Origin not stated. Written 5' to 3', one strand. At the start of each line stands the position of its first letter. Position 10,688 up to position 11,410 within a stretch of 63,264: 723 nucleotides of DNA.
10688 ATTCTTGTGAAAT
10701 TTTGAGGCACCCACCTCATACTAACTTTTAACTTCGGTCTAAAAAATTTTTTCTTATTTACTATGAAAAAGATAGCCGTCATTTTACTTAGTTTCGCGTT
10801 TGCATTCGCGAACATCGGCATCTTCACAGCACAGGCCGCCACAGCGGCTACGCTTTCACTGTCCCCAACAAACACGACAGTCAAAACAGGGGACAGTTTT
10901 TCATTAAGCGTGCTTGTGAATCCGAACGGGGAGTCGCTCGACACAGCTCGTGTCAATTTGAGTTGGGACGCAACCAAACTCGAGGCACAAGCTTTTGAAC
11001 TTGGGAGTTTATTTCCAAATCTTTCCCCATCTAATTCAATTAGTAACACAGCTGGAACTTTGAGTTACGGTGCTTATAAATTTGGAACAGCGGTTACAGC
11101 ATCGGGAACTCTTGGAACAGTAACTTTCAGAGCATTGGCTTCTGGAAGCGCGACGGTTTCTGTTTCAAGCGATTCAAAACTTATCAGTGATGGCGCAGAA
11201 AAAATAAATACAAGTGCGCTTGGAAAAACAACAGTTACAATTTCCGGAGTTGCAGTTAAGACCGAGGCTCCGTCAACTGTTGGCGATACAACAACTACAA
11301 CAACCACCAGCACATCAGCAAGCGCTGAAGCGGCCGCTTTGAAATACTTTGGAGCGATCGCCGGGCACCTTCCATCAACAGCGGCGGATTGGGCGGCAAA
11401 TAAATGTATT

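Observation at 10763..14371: Cohesin-dockerin gene trio: a cellulosome-style surface assembly module with no enzymes attached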

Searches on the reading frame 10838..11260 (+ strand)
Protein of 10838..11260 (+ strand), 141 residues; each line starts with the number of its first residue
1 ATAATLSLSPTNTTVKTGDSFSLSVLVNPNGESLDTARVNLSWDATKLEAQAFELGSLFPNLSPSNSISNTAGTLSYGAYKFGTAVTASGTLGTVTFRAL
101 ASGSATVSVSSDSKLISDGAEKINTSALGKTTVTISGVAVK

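Call 14: find_homologous_proteins(query=A1, max_evalue=0.001)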
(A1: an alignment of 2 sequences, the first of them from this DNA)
Query A1 (2 sequences) (141 aa, profile of the alignment): 13 proteins with E <= 0.001 among 1562 candidates.
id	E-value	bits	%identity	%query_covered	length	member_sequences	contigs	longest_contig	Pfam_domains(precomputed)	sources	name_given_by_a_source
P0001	9.8e-63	228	33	91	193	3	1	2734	PF00963.25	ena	-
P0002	2.0e-54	201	79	99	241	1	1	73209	PF00963.25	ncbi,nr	ncbi:hypothetical protein HZA85_02485, partial [Candidatus Uhrbacteria bacterium]|nr:hypothetical pr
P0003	1.3e-51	192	33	82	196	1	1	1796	PF00963.25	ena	-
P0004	4.4e-48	181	69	100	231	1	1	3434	PF00963.25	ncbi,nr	ncbi:hypothetical protein HYV70_03985, partial [Candidatus Uhrbacteria bacterium]|nr:hypothetical pr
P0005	1.2e-46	176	68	96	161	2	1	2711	PF00963.25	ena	-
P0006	9.2e-16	76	38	70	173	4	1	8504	PF00963.25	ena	-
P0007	4.2e-14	71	35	84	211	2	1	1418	PF00963.25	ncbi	-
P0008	2.3e-13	68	34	82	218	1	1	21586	PF00963.25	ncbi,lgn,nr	ncbi:hypothetical protein HZA75_02310 [Candidatus Roizmanbacteria bacterium]|nr:hypothetical protein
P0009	4.2e-13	67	34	82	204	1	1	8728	PF00963.25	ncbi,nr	ncbi:MAG: cohesin domain-containing protein [Candidatus Roizmanbacteria bacterium]|nr:cohesin domain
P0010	8.5e-13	66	35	82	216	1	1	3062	PF00963.25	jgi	-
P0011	9.0e-13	66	32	84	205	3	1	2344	PF00963.25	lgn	-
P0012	1.1e-12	66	33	94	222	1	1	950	PF00963.25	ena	-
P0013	1.8e-12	65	35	82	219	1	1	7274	PF00963.25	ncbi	-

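Call 16: search_protein_families(library=pfam, alignment_id=A2, max_evalue=10)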
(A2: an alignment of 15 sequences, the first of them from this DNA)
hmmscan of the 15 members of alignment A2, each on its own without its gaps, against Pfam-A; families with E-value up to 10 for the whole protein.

A. member 1, seq(141 aa): 5 families
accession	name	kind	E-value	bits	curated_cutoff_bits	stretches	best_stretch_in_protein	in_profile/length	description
PF00963.24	Cohesin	-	3e-10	40.9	24.1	1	9-134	4-138/139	Cohesin domain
PF13584.12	BatD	-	0.01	16.9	24.1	1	11-83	4-60/92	BatD DUF11 like domain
PF02368.24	Big_2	-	0.013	15.9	22.8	2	6-33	5-32/79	Bacterial Ig-like domain (group 2)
PF00801.26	PKD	-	0.027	14.9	23.5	1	6-63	2-44/80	PKD domain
PF13620.12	CarboxypepD_reg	-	1.5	9.6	32.3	1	84-113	29-58/82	Carboxypeptidase regulatory-like domain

B. families by the number of members that match (of 15 scanned): 25 families
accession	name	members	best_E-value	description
PF00963.24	Cohesin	15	4.8e-12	Cohesin domain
PF06280.18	fn3_5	7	0.0022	Fn3-like domain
PF02368.24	Big_2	5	0.012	Bacterial Ig-like domain (group 2)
PF09136.16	Glucodextran_B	4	0.0094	Glucodextranase, domain B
PF19601.4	DUF6106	3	0.068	Family of unknown function (DUF6106)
PF17481.7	Phage_sheath_domII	2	0.051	Phage tail sheath protein beta-sandwich domain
PF13649.12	Methyltransf_25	2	0.13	Methyltransferase domain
PF13584.12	BatD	1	0.01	BatD DUF11 like domain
PF00801.26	PKD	1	0.027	PKD domain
PF07610.17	DUF1573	1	0.033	Protein of unknown function (DUF1573)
PF21088.3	MS_channel_1st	1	0.05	Mechanosensitive ion channel, transmembrane helices 2/3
PF02922.24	CBM_48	1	0.058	Carbohydrate-binding module 48 (Isoamylase N-terminal domain)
PF13629.12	T2SS-T3SS_pil_N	1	0.074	Pilus formation protein N terminal region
PF25162.1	DUF7827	1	0.074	Domain of unknown function (DUF7827)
PF24058.1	DUF7359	1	0.079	Domain of unknown function (DUF7359)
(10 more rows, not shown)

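Call 17: search_solved_structures(query=A2, max_evalue=10, show_alignments=3)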
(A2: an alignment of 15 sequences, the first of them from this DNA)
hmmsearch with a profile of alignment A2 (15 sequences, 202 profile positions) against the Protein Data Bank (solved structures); distinct sequences matched with E-value up to 10: 23.
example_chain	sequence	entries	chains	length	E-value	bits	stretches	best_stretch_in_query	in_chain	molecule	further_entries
4ums_A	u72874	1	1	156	0.00016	24.5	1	57-129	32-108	CELLULOSOMAL ANCHORING SCAFFOLDIN B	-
1g1k_A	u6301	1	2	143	0.00095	21.9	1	35-126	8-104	SCAFFOLDING PROTEIN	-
5g5d_A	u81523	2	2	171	0.0011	21.8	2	91-135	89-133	CELLULOSOME ANCHORING PROTEIN COHESIN REGION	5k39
2vn5_A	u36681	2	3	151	0.0012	21.6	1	40-126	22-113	SCAFFOLDING PROTEIN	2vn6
5nrm_A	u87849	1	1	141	0.0021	20.8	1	56-126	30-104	Endoglucanase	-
3l8q_A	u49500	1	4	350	0.0022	20.8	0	99-136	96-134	Cellulosomal scaffoldin adaptor protein B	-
5nrk_A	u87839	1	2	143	0.0028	20.4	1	56-126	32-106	Endoglucanase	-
4u3s_A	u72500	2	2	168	0.0096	18.7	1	108-136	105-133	Cellulosomal scaffoldin adaptor protein B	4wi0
6kgc_A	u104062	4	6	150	0.016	17.9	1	26-161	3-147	Probably cellulosomal scaffolding protein, secreted cellulose-binding and cohesin domain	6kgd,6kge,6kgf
6kg8_A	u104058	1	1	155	0.023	17.4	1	25-162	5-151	Probably cellulosomal scaffolding protein, secreted cellulose-binding and cohesin domain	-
4uyp_A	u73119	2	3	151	0.047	16.4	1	38-123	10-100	Cellulosomal scaffoldin anchoring protein C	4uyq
3fnk_A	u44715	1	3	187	0.048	16.4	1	108-136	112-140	Cellulosomal scaffoldin adaptor protein B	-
3ghp_A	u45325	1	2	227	0.12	15.1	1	108-146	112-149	Cellulosomal scaffoldin adaptor protein B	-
3f2l_A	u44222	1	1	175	0.32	13.7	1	99-137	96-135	Cellulosomal scaffoldin adaptor protein B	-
1qzn_A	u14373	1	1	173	0.32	13.7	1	99-137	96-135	cellulosomal scaffoldin adaptor protein B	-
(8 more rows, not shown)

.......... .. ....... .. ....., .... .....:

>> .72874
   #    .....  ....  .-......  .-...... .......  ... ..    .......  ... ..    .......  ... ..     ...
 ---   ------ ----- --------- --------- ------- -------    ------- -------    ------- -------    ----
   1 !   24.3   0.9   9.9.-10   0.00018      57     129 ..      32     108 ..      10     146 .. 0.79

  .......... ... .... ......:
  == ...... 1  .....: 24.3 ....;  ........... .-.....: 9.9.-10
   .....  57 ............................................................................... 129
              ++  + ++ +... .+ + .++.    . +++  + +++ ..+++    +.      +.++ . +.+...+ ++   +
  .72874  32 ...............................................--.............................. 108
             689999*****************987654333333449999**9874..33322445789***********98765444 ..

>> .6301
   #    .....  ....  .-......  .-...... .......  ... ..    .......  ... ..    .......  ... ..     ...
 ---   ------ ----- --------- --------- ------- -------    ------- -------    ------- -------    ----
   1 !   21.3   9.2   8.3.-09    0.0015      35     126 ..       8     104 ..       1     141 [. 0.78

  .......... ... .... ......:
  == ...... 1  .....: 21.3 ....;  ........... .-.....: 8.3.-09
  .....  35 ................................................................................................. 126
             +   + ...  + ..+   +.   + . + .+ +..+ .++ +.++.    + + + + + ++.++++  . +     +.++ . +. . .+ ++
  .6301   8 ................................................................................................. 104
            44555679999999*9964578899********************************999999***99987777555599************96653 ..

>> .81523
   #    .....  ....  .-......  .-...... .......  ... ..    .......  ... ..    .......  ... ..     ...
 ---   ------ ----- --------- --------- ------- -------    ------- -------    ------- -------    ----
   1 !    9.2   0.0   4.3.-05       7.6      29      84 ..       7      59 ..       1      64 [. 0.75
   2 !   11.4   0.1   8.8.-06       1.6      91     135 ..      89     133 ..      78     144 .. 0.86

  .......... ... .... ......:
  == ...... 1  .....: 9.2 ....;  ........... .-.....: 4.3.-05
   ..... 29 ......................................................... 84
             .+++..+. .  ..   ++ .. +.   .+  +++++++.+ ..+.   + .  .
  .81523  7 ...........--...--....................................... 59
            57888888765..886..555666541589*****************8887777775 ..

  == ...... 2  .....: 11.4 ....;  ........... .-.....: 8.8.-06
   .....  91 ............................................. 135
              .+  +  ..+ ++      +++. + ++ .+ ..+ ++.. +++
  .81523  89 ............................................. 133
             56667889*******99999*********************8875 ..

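Call 89: find_related_loci(query=A10, collection=genome_contigs, flank=6000)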
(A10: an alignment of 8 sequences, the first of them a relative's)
Query A10 (218 aa) in genome_contigs; peptide patterns used: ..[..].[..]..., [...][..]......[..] (x = any residue, [..] = any of these).
313 stretches matched a pattern; 34 encode a relative of the query (tblastn E <= 1e-3); 34 distinct loci.
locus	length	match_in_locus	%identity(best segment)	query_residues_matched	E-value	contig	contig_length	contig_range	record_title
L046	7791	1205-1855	80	1-217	3e-106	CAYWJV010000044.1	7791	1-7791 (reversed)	MAG TPA_asm: uncultured Gammaproteobacteria bacterium isolate binchicken_co387_50 genome assembly, contig: NODE_13042_le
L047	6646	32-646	79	1-205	7e-99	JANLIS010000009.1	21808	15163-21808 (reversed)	MAG: Candidatus Roizmanbacteria bacterium isolate S40-21 k99_178268, whole genome shotgun sequence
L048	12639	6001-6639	71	1-217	1e-92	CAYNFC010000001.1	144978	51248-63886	MAG TPA_asm: uncultured Gammaproteobacteria bacterium isolate binchicken_co266_245 genome assembly, contig: NODE_263_len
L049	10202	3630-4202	73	20-218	4e-89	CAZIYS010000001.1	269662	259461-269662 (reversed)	MAG TPA_asm: uncultured Gammaproteobacteria bacterium isolate SRP302447_co1_778 genome assembly, contig: NODE_128_length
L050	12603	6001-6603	70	1-210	5e-87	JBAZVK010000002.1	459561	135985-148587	MAG: Patescibacteria group bacterium isolate SO_2017_GW1_250 NODE_138_length_459561_cov_8.100539_OW334_2017, whole genom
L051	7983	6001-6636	69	1-210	2e-86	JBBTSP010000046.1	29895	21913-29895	MAG: Patescibacteria group bacterium isolate H41-bin142_1 H41_bin142_1_000000000046, whole genome shotgun sequence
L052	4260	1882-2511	68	5-217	2e-83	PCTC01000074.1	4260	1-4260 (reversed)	MAG: Candidatus Roizmanbacteria bacterium CG22_combo_CG10-13_8_21_14_all_34_12 CG22_scaffold_30269_c, whole genome shotg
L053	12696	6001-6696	63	3-217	9e-81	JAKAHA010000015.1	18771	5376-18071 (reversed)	MAG: bacterium isolate WY2.bin75 NODE_4074_length_18771_cov_1.427912, whole genome shotgun sequence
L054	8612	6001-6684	59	1-217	3e-79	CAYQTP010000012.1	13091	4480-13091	MAG TPA_asm: uncultured Gammaproteobacteria bacterium isolate SRP050083_co3_164 genome assembly, contig: NODE_3972_lengt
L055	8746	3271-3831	66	20-217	7e-78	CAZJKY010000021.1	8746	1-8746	MAG TPA_asm: uncultured Gammaproteobacteria bacterium isolate binchicken_co220_67 genome assembly, contig: NODE_5317_len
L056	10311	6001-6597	65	2-210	1e-76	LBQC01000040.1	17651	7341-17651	MAG: Candidatus Roizmanbacteria bacterium GW2011_GWA2_35_19 UR68_C0040, whole genome shotgun sequence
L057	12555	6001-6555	68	26-217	2e-71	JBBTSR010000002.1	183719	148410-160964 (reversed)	MAG: Patescibacteria group bacterium isolate H41-bin132_1 H41_bin132_1_000000000002, whole genome shotgun sequence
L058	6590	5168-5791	53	1-217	5e-67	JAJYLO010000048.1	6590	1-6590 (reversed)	MAG: bacterium isolate DBS2-1.bin80 NODE_23571_length_6590_cov_3.302955, whole genome shotgun sequence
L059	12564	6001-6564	65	22-217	2e-66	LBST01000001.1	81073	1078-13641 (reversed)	MAG: Candidatus Roizmanbacteria bacterium GW2011_GWC1_37_12 US38_C0001, whole genome shotgun sequence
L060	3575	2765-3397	50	1-218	1e-65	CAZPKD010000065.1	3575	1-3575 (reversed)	MAG TPA_asm: uncultured Gammaproteobacteria bacterium isolate binchicken_co220_8 genome assembly, contig: NODE_17697_len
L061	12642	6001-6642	53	5-218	1e-61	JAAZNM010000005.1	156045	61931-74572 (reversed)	MAG: Candidatus Roizmanbacteria bacterium isolate AS27yjCOA_175 72860_AS27, whole genome shotgun sequence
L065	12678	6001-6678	43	1-215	2e-51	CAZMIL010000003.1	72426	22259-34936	MAG TPA_asm: uncultured Gammaproteobacteria bacterium isolate SRP093762_co1_187 genome assembly, contig: NODE_224_length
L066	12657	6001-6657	48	8-215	8e-50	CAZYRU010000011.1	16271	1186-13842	MAG TPA_asm: uncultured Gammaproteobacteria bacterium isolate SRP167436_co1_107 genome assembly, contig: NODE_5741_lengt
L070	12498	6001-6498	49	1-165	1e-45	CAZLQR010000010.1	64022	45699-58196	MAG TPA_asm: uncultured Gammaproteobacteria bacterium isolate SRP170004_co1_473 genome assembly, contig: NODE_529_length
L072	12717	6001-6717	39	1-213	6e-43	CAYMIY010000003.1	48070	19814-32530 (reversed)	MAG TPA_asm: uncultured Gammaproteobacteria bacterium isolate SRP342105_co1_157 genome assembly, contig: NODE_896_length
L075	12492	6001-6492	51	1-162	1e-39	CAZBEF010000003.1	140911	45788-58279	MAG TPA_asm: uncultured Gammaproteobacteria bacterium isolate SRP278252_co2_430 genome assembly, contig: NODE_138_length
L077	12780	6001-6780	36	1-210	2e-38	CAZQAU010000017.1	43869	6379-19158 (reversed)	MAG TPA_asm: uncultured Gammaproteobacteria bacterium isolate SRP292972_co1_101 genome assembly, contig: NODE_493_length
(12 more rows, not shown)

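Call 92: search_protein_families(library=pfam, proteins=[L049:1733-2977:+, L053:3483-5354:+, L057:3421-5166:+, L061:2931-5363:+, L066:2782-5295:+, L065:4022-5974:+, L070:3560-5275:+, L072:3736-5298:+, L075:2919-4781:+, L077:2866-4740:+], max_evalue=0.001)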
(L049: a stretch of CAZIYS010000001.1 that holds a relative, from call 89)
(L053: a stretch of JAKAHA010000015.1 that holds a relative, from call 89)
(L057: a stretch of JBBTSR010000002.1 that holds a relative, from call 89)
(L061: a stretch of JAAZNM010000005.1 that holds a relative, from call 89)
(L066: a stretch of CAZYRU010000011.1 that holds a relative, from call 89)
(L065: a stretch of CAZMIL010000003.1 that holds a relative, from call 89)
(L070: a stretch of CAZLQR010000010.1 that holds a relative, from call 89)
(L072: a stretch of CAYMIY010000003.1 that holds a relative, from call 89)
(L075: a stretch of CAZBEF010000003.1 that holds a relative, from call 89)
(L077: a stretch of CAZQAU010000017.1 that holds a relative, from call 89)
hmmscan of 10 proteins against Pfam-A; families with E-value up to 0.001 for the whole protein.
L049:1733-2977:+ (415 aa): 2 families
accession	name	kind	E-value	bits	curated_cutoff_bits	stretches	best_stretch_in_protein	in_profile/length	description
PF00404.24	Dockerin_1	-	2.6e-07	31.2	22.9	1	363-408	5-56/57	Dockerin type I domain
PF00963.24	Cohesin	-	5.6e-07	30.3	24.1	1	56-158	10-112/139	Cohesin domain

L053:3483-5354:+ (624 aa): 1 family
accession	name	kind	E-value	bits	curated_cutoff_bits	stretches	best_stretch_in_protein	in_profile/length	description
PF00404.24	Dockerin_1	-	1.2e-09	38.7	22.9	1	565-613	1-52/57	Dockerin type I domain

L057:3421-5166:+ (582 aa): 2 families
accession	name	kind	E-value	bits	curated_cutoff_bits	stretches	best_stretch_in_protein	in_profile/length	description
PF00404.24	Dockerin_1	-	1.4e-08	35.3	22.9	1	523-571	1-52/57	Dockerin type I domain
PF00963.24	Cohesin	-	0.00047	20.8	24.1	0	52-168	5-118/139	Cohesin domain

L061:2931-5363:+ (811 aa): 3 families
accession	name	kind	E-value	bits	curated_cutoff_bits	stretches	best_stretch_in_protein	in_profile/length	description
PF02868.21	Peptidase_M4_C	-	1.5e-35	122.9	24.4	1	389-541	3-165/165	Thermolysin metallopeptidase, alpha-helical domain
PF01447.24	Peptidase_M4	-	3e-11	44.4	22.4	1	308-384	63-143/145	Thermolysin metallopeptidase, catalytic domain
PF00404.24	Dockerin_1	-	1.2e-06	29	22.9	1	757-804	6-56/57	Dockerin type I domain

L066:2782-5295:+ (838 aa): 4 families
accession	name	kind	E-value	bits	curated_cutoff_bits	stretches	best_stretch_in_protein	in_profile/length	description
PF02868.21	Peptidase_M4_C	-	2.3e-33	115.9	24.4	1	412-595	1-165/165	Thermolysin metallopeptidase, alpha-helical domain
PF01447.24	Peptidase_M4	-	2.5e-11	44.7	22.4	1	327-409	64-145/145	Thermolysin metallopeptidase, catalytic domain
PF00404.24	Dockerin_1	-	6.9e-08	33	22.9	1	780-829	2-54/57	Dockerin type I domain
PF07504.19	FTP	-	8.3e-05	22.8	21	1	158-196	13-51/51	Fungalysin/Thermolysin Propeptide Motif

L065:4022-5974:+ (651 aa): 2 families
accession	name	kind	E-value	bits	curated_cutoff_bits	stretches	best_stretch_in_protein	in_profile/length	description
PF00404.24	Dockerin_1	-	5.9e-06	26.8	22.9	1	590-644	6-56/57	Dockerin type I domain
PF01508.21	Paramecium_SA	-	0.00056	20.8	21.2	1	371-421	3-58/62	Paramecium surface antigen domain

L070:3560-5275:+ (572 aa): 1 family
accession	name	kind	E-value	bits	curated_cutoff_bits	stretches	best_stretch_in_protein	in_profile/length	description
PF00404.24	Dockerin_1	-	1.3e-07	32.1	22.9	1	499-547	5-56/57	Dockerin type I domain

L072:3736-5298:+ (521 aa): 1 family
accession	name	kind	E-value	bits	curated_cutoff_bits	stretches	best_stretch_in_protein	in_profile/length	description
PF00404.24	Dockerin_1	-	4.2e-06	27.3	22.9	1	466-514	5-56/57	Dockerin type I domain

L075:2919-4781:+ (621 aa): 1 family
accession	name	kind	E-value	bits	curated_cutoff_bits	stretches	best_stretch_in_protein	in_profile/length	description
PF00404.24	Dockerin_1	-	0.00028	21.4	22.9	1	566-615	5-57/57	Dockerin type I domain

L077:2866-4740:+ (625 aa): 0 families
